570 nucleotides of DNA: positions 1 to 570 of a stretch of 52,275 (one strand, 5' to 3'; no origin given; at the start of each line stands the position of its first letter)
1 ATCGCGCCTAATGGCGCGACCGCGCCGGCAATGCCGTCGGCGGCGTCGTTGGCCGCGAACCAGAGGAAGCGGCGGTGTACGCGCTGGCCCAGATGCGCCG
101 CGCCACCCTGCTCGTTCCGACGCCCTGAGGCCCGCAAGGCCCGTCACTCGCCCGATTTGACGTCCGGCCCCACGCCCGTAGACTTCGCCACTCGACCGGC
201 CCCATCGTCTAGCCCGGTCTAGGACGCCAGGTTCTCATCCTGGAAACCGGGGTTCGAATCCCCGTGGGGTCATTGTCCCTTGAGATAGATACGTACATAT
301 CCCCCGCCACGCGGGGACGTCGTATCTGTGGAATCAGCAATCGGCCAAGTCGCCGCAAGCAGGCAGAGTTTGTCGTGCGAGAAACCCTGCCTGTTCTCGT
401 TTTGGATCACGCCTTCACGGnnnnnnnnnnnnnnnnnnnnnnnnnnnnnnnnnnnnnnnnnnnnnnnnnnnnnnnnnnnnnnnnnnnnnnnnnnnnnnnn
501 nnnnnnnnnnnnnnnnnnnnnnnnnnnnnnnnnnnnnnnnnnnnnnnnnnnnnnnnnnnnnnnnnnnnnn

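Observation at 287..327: Covarying 40-42 nt hairpin inside each repeat: candidate recombination site or structured RNA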

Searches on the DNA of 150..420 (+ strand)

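Call 53: build_rna_model(alignment_id=A4, structure=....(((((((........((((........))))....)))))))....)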
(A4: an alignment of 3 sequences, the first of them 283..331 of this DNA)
Model R1 built from alignment A4 (3 sequences, 50 columns); structure: as given.
model positions 49; base pairs 11; branch points 0; effective number of sequences 3; information 0.911 bits per position. Calibrated on 0.2 Mb of random sequence (short: E-values are rough).
structure used (alignment columns):
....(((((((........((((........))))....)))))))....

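Call 54: search_with_rna_model(model_id=R1, sources=[window, L001, L002, L003, L004, L005, L006, L007, L008, L009, L010, L011, L012, L013, L014, L015, L016, L017, L018, L019, L020, L021, L022, L023, L024, L025, L026, L027, L028, L029, L030, L031, L032, L033, L034, L035, L036, L037, L038, L039, L040, L041, L042, L043, L044, L045, L046, L047, L048, L049, L050, L051, L052, L053, L054, L055, L056, L057, L058, L059, L060, L061, L062, L063, L064, L065, L066, L067, L068, L069, L070, L071, L072, L073, L074, L075, L076, L077, L078, L079, L080, L081, L082, L083], max_evalue=10, show_alignments=6)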
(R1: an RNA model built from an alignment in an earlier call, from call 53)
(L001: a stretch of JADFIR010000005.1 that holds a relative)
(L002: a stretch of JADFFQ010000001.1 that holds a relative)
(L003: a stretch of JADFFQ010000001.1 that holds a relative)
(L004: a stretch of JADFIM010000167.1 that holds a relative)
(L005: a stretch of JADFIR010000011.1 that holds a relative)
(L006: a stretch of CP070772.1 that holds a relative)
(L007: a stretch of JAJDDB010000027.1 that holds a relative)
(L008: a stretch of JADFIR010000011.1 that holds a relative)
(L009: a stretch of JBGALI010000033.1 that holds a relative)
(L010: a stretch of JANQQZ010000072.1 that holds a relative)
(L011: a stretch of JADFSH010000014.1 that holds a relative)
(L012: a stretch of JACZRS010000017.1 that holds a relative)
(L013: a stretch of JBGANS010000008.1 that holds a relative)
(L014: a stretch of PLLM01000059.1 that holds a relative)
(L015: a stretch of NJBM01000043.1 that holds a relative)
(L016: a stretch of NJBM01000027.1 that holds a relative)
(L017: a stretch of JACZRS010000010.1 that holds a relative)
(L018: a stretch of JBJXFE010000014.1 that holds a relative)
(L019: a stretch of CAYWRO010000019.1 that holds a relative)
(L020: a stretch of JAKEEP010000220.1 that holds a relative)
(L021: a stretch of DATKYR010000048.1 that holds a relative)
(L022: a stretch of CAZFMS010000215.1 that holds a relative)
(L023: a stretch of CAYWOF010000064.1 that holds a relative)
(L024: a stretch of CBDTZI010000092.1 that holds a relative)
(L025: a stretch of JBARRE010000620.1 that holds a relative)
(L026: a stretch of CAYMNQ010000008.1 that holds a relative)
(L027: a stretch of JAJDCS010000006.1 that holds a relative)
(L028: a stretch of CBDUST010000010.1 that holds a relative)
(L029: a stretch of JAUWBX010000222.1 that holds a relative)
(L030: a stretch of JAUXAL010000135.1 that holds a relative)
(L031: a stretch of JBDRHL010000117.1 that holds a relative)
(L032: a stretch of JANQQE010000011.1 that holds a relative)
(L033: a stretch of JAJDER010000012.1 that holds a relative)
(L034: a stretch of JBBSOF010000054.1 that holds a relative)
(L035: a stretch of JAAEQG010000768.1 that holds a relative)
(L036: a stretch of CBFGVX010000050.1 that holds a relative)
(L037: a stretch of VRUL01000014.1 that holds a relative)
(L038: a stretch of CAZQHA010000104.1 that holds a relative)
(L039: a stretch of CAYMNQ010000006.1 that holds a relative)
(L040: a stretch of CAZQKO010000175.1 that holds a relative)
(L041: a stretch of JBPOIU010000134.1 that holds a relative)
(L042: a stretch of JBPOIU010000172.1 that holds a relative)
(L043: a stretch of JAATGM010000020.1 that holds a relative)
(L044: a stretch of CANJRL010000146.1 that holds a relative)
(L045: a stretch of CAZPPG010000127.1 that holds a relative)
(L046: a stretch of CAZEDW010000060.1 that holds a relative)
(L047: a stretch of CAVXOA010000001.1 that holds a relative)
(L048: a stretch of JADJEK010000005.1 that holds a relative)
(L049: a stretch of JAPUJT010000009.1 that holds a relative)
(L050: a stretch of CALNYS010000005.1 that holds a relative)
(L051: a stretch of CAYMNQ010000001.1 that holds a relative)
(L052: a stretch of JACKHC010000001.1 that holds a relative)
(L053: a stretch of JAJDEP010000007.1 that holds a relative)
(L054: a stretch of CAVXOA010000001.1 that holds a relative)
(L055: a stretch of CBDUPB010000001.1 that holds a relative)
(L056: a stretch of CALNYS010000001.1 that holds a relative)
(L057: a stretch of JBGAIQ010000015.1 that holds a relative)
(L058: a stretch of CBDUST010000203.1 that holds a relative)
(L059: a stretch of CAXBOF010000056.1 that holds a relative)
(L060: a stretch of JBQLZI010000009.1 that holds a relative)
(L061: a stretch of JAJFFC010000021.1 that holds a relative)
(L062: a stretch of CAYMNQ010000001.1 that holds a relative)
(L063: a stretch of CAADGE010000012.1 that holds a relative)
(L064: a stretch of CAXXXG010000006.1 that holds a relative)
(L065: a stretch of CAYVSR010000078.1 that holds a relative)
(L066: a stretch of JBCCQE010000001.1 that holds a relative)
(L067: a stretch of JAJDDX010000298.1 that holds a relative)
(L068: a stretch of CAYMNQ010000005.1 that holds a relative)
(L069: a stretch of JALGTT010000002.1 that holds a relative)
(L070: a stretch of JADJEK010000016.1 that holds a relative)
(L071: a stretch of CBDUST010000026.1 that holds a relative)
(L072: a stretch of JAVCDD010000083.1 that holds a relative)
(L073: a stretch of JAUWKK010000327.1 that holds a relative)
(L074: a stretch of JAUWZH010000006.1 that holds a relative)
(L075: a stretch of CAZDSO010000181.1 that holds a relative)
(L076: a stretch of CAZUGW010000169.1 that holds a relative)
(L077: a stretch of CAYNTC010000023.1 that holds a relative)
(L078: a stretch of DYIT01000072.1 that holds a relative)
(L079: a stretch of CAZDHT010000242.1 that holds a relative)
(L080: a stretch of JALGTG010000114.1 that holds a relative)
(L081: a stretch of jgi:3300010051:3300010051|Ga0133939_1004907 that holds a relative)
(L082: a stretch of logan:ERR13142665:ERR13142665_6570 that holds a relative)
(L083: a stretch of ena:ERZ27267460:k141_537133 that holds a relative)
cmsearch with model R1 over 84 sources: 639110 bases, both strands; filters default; matches with E-value up to 10: 5.
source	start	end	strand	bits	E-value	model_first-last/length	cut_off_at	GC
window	283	331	+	66.5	2.5e-15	1-49/49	no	0.57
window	38997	39046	+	64.4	1e-14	1-49/49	no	0.58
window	25223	25270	+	58.3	5.5e-13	1-49/49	no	0.62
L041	6344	6379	+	17.2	0.28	1-49/49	no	0.58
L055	711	755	-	13.1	4.2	1-49/49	no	0.76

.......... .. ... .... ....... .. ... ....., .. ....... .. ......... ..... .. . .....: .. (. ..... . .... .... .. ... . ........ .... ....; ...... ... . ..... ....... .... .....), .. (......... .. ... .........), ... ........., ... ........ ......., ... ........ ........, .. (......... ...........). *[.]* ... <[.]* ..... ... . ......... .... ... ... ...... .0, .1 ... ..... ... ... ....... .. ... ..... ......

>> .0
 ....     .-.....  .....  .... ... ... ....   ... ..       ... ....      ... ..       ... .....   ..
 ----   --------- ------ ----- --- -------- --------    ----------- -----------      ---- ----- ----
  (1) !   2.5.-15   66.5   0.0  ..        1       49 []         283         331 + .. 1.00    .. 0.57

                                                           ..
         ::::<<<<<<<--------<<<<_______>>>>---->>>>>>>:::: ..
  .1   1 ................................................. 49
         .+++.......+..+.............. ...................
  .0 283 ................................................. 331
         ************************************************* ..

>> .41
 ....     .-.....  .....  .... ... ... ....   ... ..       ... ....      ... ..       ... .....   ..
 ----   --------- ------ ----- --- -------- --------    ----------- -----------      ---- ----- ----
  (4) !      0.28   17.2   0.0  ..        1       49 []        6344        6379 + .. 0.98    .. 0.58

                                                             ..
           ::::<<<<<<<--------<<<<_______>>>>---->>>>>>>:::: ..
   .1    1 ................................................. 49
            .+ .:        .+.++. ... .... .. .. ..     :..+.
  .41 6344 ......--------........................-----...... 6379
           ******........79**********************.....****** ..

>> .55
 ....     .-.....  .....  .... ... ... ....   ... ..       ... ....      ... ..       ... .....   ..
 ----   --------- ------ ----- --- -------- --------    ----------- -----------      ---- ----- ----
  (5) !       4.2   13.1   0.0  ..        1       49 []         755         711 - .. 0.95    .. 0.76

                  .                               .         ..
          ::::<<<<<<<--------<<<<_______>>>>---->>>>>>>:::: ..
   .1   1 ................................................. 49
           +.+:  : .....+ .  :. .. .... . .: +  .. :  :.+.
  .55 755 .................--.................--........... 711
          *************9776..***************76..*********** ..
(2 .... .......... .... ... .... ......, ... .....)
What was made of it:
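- Checked: A covariance model built from the three copies finds only these three in 639 kb of window plus related loci (E = 2.5e-15 to 5.5e-13; next best hit E = 0.28) (call 54).
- Tried and rejected: (4) The narrow covariance model of the three hairpins found no further copies in 639 kb (call 54).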

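Call 56: search_rna_families(source=window, start=150, end=420, threshold=evalue, max_evalue=1)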
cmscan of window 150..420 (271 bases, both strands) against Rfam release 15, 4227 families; matches with E-value up to 1: 3.
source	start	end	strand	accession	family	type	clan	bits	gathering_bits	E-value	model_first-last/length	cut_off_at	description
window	198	272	+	RF00005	tRNA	Gene; tRNA;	CL00001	58.1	29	2.4e-12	1-71/71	no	tRNA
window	223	271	+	RF01684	mascRNA-menRNA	Gene;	-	27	42.5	0.0013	1-56/56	no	MALAT1-associated small cytoplasmic RNA/MEN beta RNA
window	358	395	+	RF00979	mir-553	Gene; miRNA;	-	17.6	82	0.94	12-51/62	no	mir-553 microRNA precursor family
